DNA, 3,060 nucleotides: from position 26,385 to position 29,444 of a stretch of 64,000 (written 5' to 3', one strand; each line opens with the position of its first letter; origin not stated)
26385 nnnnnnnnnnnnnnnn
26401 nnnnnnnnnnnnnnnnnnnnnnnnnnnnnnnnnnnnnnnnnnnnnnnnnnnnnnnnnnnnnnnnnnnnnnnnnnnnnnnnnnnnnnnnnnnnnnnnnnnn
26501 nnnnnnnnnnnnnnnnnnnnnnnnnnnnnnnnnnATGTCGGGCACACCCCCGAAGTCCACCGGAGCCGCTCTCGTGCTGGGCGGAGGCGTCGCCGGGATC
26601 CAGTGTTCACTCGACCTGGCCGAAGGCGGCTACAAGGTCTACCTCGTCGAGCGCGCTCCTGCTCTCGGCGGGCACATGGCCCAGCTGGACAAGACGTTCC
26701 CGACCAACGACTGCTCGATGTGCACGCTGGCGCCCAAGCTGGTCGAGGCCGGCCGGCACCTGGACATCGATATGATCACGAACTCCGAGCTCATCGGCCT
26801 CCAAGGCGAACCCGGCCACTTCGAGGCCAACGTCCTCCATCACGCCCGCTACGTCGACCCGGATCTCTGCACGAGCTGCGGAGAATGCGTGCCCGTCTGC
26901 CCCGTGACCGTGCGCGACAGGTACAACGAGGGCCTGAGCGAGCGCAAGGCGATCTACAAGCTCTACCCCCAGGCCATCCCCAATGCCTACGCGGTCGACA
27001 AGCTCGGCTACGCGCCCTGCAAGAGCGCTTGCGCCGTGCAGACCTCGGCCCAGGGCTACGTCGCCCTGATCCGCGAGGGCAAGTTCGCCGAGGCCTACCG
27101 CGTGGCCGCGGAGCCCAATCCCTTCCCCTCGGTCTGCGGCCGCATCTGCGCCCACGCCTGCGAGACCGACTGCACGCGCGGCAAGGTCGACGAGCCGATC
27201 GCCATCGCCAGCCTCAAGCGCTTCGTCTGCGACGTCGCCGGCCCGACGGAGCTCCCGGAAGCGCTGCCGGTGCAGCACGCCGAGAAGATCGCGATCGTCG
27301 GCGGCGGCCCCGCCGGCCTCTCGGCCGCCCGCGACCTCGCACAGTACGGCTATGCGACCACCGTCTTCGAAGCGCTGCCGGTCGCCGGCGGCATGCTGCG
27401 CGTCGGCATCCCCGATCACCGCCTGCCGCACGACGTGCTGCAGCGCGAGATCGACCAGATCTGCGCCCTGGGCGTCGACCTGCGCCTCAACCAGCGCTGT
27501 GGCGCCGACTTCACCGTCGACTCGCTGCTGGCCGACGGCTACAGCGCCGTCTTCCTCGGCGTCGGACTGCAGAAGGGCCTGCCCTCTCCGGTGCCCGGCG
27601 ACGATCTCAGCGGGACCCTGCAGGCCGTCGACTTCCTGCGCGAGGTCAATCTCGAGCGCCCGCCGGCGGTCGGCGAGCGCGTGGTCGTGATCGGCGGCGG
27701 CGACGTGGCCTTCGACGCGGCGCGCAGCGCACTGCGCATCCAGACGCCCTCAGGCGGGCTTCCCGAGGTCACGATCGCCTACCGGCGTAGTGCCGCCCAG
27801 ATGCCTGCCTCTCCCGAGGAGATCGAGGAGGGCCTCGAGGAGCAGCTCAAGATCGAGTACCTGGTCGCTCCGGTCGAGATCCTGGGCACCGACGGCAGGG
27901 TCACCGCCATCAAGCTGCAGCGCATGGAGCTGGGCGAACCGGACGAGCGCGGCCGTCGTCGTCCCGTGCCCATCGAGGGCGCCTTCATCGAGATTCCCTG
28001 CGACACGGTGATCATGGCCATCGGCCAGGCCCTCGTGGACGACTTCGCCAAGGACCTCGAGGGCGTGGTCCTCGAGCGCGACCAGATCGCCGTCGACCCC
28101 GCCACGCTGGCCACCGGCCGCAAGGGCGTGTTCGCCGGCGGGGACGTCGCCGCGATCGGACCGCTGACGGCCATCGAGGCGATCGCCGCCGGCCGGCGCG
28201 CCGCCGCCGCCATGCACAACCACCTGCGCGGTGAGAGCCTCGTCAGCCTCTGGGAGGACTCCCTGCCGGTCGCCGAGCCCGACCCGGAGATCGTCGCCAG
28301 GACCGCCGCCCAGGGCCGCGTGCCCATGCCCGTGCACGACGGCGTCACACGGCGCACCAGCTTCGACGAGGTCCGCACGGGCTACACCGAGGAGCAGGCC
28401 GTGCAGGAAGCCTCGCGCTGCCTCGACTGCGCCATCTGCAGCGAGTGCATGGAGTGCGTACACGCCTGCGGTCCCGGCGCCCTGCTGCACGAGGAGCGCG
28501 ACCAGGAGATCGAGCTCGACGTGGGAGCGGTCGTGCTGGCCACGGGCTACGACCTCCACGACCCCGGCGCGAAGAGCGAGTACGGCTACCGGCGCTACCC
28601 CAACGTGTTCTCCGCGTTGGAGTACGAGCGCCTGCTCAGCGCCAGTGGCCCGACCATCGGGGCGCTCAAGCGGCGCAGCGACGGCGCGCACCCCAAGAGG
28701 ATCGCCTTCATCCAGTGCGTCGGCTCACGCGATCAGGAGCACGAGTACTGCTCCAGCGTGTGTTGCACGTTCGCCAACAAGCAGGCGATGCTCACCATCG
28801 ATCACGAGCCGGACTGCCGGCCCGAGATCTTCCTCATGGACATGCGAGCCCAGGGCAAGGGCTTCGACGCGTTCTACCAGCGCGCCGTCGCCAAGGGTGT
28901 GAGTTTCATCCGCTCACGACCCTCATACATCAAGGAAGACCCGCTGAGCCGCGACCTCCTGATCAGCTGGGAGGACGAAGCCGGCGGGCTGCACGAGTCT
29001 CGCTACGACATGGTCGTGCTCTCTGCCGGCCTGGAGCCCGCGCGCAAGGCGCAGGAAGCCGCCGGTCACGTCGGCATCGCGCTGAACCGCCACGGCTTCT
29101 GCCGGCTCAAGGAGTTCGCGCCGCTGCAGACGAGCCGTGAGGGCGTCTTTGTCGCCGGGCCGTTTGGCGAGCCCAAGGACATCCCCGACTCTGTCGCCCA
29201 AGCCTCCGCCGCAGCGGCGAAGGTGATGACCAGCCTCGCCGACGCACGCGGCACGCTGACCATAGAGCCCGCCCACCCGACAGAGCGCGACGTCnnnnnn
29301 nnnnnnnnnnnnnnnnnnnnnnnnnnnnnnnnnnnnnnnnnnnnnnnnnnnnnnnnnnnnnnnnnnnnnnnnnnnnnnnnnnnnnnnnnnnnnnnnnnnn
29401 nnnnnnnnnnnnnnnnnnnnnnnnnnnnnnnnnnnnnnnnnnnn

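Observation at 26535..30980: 1481-aa HdrA-like giant: HdrA N-domain, inserted GltD/NfnB-type module, HdrA core, and a second complete HdrA-like FAD/ferredoxin module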

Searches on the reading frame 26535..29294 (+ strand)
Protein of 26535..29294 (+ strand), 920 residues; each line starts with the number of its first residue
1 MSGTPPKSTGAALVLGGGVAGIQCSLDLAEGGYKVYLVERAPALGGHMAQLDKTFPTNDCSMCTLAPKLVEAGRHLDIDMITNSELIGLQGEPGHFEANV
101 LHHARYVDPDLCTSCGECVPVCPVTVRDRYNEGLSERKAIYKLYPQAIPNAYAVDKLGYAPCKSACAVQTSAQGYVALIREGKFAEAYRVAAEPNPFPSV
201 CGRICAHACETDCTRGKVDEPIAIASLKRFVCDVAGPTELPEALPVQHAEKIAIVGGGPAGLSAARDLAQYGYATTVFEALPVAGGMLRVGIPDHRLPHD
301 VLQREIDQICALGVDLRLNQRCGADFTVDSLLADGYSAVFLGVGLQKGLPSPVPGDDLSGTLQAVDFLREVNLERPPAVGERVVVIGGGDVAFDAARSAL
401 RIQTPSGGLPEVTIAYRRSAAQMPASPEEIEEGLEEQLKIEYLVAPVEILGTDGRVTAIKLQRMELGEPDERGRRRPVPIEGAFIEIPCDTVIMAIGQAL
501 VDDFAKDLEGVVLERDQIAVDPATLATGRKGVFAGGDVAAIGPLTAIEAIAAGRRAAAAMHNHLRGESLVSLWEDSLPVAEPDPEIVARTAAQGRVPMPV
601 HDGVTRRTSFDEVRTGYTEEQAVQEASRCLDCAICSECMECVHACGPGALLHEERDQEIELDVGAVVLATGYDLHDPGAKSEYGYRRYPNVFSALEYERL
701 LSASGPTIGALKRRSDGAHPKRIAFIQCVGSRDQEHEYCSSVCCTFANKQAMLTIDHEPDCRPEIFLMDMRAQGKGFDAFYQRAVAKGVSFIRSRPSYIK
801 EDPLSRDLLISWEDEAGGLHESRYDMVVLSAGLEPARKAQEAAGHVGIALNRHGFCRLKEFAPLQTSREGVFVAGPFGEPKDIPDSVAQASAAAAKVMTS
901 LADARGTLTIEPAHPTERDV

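Call 64: predict_structure(alignment_id=A3)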
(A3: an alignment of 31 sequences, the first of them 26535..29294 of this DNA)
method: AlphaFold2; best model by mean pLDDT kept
length: 920 residues; sequences in the alignment: 31
mean_pLDDT: 78.0   pTM: 0.64
mean pLDDT of the five models: 78.0, 75.9, 74.1, 69.7, 59.9
residues with pLDDT >= 90: 220; 70-90: 468; 50-70: 167; < 50: 65
segments of 3 or more residues with pLDDT < 50: 1-4, 47-63, 569-571, 703-708, 729-741, 859-863, 878-882, 911-915, 917-919
pLDDT, mean of each block of 10 residues (from residue 1): 54 83 88 88 56 40 59 83 87 88 80 75 66 63 57 69 77 79 83 85 82 73 86 79 92 94 94 95 87 86 92 95 89 94 79 90 91 88 92 92 85 93 80 91 95 94 90 84 94 87 76 83 85 85 79 89 75 58 64 74 85 85 84 61 68 80 86 57 75 71 49 81 76 42 63 83 78 57 83 79 86 85 87 62 76 54 63 63 64 85 69 46
secondary structure, 60 per line:
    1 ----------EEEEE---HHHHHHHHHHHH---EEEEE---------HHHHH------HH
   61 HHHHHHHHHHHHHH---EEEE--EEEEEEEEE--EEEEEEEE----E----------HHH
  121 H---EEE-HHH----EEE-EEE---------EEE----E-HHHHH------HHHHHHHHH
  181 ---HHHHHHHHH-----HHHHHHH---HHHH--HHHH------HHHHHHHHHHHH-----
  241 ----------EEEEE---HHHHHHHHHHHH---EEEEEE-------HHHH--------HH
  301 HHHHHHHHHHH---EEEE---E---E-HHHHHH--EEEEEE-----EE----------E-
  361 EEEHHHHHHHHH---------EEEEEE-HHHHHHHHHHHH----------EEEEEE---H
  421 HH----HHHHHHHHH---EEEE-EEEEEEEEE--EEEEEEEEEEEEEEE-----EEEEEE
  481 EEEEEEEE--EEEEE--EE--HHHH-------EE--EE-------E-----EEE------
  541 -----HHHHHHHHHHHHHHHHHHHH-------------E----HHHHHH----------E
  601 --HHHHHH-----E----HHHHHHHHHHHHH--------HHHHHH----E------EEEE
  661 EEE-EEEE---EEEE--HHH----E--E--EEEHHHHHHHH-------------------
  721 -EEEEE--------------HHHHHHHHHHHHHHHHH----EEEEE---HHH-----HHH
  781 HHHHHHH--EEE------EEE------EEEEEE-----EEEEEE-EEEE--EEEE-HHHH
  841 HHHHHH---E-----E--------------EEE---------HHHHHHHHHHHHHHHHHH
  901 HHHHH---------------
elements in order (helices of 4 or more, strands of 3 or more residues): E11-15 H19-30 E34-38 H48-52 H59-74 E78-81 E84-92 E95-102 H118-121 E125-127 E136-138 E140-142 E152-154 H161-165 H172-180 H184-192 H198-204 H208-211 H214-217 H224-235 E251-255 H259-270 E274-279 H287-290 H299-311 E315-318 H328-333 E336-341 E361-363 H364-372 E382-387 H389-400 E411-416 H427-435 E439-442 E444-452 E455-469 E475-488 E491-495 H502-505 E532-534 H546-565 H584-589 H603-608 H619-631 H640-645 E657-663 E665-668 E672-675 E691-693 H694-701 E722-726 H741-757 E762-766 H778-787 E790-792 E799-801 E808-813 E819-824 E826-829 E832-835 H837-846 E871-873 H883-905

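Call 66: fold_search(model_id=the predicted structure, library=pdb)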
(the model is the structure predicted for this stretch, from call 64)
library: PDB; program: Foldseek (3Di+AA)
matches with E <= 10: 1954; with E <= 0.001: 684
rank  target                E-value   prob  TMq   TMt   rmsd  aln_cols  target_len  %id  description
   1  9bov_A                6.5e-48  1.00  0.49  0.38   7.1       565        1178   40  Structure of electron bifurcating Nfn-ABC complexed with NAD from Caldicellulosiruptor saccharolyticus (released 2025-03-05)
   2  9n5u_A                1.1e-45  1.00  0.48  0.46   3.0       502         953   39  Structure of the Thermococcus sibiricus NfnABC complex (released 2025-05-07)
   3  8oh5_C                1.5e-45  1.00  0.48  0.38   2.7       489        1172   40  Cryo-EM structure of the electron bifurcating transhydrogenase StnABC complex from Sporomusa Ovata (state 2) (released 2023-09-13)
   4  9n5v_A                1.1e-43  1.00  0.47  0.45   3.1       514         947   37  Structure of the NAD(H)-bound Thermococcus sibiricus NfnABC complex (released 2025-05-07)
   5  5jca_L                2.1e-37  1.00  0.41  0.78   2.6       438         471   39  NADP(H) bound NADH-dependent Ferredoxin:NADP Oxidoreductase (NfnI) from Pyrococcus furiosus (released 2017-04-12)
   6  4ylf_B                1.3e-36  1.00  0.42  0.81   3.3       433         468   41  Insights into flavin-based electron bifurcation via the NADH-dependent reduced ferredoxin-NADP oxidoreductase structur (released 2015-07-08)
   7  5jfc_L                2.5e-35  1.00  0.40  0.78   2.6       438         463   37  NADH-dependent Ferredoxin:NADP Oxidoreductase (NfnI) from Pyrococcus furiosus (released 2017-04-12)
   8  5vj7_A                4.2e-34  1.00  0.40  0.78   2.8       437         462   37  Ferredoxin NADP Oxidoreductase (Xfn) (released 2017-07-19)
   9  8rwn_A                4.8e-33  1.00  0.40  0.81   6.8       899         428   22  CryoEM structure of the Hdr(ABC)2 subunits of the Elp-Hdr complex of Methanothermobacter marburgensis (released 2025-05-14)
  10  5odi_A                8.2e-33  1.00  0.41  0.56   7.1       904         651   22  Heterodisulfide reductase / [NiFe]-hydrogenase complex from Methanothermococcus thermolithotrophicus cocrystallized wi (released 2017-08-30)
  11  5odc_A                1.0e-32  1.00  0.41  0.56   7.1       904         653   22  Heterodisulfide reductase / [NiFe]-hydrogenase complex from Methanothermococcus thermolithotrophicus at 2.3 A resoluti (released 2017-08-30)
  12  8rvu_A                1.9e-32  1.00  0.41  0.56   6.7       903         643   22  CryoEM structure of the Elp-Hdr complex of Methanothermobacter marburgensis state 2 (composite structure) (released 2025-05-14)
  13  5odh_A                2.7e-32  1.00  0.40  0.55   5.4       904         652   22  Heterodisulfide reductase / [NiFe]-hydrogenase complex from Methanothermococcus thermolithotrophicus soaked with heter (released 2017-08-30)
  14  8rvu_a                6.4e-32  1.00  0.40  0.81   6.8       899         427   22  CryoEM structure of the Elp-Hdr complex of Methanothermobacter marburgensis state 2 (composite structure) (released 2025-05-14)
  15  8rvy_A                7.5e-32  1.00  0.41  0.57   6.7       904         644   22  CryoEM structure of the Elp-Hdr complex of Methanothermobacter marburgensis state 1 (composite structure) (released 2025-05-14)
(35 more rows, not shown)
